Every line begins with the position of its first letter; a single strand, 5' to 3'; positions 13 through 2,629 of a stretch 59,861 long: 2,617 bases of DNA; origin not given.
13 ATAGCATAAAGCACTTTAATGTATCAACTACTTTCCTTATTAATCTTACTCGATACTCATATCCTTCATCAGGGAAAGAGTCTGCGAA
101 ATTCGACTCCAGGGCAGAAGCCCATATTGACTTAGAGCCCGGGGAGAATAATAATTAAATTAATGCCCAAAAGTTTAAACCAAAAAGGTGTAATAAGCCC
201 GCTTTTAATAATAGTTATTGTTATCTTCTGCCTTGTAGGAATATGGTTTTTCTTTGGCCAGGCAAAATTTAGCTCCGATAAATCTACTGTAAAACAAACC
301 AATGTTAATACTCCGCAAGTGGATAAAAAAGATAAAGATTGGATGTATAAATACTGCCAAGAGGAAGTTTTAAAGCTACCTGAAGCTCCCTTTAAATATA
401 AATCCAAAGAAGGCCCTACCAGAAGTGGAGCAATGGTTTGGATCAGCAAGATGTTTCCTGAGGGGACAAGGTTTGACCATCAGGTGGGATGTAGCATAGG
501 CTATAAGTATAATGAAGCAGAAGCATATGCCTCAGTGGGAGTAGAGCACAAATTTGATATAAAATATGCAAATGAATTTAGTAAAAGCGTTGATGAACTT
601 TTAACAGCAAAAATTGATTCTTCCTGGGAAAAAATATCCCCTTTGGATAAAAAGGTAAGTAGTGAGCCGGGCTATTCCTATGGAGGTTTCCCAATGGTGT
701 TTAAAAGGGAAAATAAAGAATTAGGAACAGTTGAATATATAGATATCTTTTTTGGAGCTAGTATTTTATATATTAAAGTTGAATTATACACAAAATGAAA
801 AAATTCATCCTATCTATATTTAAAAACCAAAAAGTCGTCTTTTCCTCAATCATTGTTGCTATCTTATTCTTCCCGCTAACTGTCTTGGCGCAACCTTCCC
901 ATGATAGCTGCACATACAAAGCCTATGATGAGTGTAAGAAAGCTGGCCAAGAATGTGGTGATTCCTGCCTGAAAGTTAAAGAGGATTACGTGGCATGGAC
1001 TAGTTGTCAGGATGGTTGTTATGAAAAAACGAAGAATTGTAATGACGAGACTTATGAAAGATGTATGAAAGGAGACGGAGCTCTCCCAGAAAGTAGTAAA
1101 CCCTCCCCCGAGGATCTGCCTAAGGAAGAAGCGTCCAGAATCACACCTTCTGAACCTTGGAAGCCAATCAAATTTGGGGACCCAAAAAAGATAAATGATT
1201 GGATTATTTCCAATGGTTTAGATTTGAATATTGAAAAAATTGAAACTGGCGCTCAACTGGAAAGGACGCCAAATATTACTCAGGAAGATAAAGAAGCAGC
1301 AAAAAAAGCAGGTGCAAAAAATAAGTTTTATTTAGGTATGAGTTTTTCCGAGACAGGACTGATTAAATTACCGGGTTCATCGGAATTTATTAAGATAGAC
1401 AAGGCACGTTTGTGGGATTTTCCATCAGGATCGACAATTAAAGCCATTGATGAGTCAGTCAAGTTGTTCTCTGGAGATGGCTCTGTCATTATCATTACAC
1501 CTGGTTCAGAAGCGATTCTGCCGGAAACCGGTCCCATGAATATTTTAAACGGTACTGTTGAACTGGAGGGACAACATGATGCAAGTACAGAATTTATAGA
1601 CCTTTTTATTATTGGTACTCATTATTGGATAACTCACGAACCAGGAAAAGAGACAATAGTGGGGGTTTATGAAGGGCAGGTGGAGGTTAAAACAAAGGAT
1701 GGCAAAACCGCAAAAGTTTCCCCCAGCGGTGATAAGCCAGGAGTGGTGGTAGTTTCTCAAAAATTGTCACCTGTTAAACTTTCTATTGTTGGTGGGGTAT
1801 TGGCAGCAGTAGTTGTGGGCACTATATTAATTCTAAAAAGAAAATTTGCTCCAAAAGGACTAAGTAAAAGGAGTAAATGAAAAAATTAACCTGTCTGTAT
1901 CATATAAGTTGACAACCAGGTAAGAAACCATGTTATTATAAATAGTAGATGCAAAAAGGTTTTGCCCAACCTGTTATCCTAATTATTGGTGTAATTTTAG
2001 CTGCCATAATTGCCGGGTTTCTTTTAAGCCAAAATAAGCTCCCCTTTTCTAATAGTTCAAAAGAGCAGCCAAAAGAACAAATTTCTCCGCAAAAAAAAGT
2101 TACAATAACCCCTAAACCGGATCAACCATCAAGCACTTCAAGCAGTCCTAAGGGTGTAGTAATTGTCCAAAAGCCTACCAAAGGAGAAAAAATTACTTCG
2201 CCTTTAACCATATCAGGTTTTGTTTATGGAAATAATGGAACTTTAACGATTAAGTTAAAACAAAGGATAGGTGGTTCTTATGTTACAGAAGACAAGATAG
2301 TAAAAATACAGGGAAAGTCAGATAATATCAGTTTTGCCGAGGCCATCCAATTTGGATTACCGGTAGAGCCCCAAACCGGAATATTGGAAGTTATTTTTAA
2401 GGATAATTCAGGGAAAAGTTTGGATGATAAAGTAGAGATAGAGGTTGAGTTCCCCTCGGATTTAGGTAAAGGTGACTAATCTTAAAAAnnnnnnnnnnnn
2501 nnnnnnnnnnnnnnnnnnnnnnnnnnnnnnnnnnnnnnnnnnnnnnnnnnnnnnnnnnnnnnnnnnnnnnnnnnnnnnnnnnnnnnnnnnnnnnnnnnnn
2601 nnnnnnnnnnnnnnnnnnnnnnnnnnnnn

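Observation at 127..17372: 17-kb island of duplicated secreted or membrane-anchored protein modules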

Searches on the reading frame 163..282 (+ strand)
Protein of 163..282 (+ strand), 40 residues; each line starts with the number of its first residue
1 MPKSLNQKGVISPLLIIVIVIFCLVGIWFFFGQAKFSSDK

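Call 70: search_protein_families(library=pfam, max_evalue=10, proteins=[window:163-282:+])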
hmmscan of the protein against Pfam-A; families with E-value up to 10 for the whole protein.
seq(40 aa): 0 families

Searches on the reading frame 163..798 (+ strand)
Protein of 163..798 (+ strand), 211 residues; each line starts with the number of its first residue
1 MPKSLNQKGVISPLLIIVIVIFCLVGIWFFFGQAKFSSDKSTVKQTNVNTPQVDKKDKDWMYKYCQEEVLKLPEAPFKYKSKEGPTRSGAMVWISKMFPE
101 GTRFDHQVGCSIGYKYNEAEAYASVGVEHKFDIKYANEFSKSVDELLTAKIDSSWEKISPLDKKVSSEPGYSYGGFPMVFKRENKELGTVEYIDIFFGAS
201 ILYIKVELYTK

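Call 6: search_protein_families(library=pfam, max_evalue=0.1, proteins=[window:163-798:+])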
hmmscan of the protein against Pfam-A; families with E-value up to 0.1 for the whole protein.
window:163-798:+ (211 aa): 0 families

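Call 46: search_protein_families(library=ncbifam, max_evalue=0.1, proteins=[window:163-798:+])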
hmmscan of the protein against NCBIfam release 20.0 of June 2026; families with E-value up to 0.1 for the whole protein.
window:163-798:+ (211 aa): 1 family
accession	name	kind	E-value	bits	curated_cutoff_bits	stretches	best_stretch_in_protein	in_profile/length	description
NF033598.2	elast_bind_EbpS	equivalog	0.028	13.3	300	1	6-59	300-353/498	elastin-binding protein EbpS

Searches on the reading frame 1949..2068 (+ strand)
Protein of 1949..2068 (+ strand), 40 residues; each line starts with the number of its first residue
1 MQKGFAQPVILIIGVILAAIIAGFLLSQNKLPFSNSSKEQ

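Call 70: search_protein_families(library=pfam, max_evalue=10, proteins=[window:1949-2068:+])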
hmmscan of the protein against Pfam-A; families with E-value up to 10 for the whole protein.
seq(40 aa): 2 families
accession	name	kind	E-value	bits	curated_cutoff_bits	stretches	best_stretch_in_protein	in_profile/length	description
PF07790.16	Pilin_N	-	0.054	14.8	25.2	1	10-29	12-31/78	Archaeal Type IV pilin, N-terminal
PF04021.17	Class_IIIsignal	-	0.72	10.3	23.7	1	9-24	10-25/27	Class III signal peptide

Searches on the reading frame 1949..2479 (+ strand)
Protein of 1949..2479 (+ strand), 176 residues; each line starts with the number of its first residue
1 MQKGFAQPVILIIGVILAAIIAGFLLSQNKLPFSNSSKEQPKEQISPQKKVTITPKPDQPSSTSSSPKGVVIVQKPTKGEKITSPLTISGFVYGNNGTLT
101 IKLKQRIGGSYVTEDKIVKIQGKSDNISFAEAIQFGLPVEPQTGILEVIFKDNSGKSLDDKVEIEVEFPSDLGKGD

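Call 6: search_protein_families(library=pfam, max_evalue=0.1, proteins=[window:1949-2479:+])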
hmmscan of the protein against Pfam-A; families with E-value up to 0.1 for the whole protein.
window:1949-2479:+ (176 aa): 1 family
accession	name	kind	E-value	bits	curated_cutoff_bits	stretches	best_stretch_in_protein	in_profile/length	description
PF10648.15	Gmad2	-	2.5e-06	28.1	25.7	1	71-155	2-84/86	Immunoglobulin-like domain of bacterial spore germination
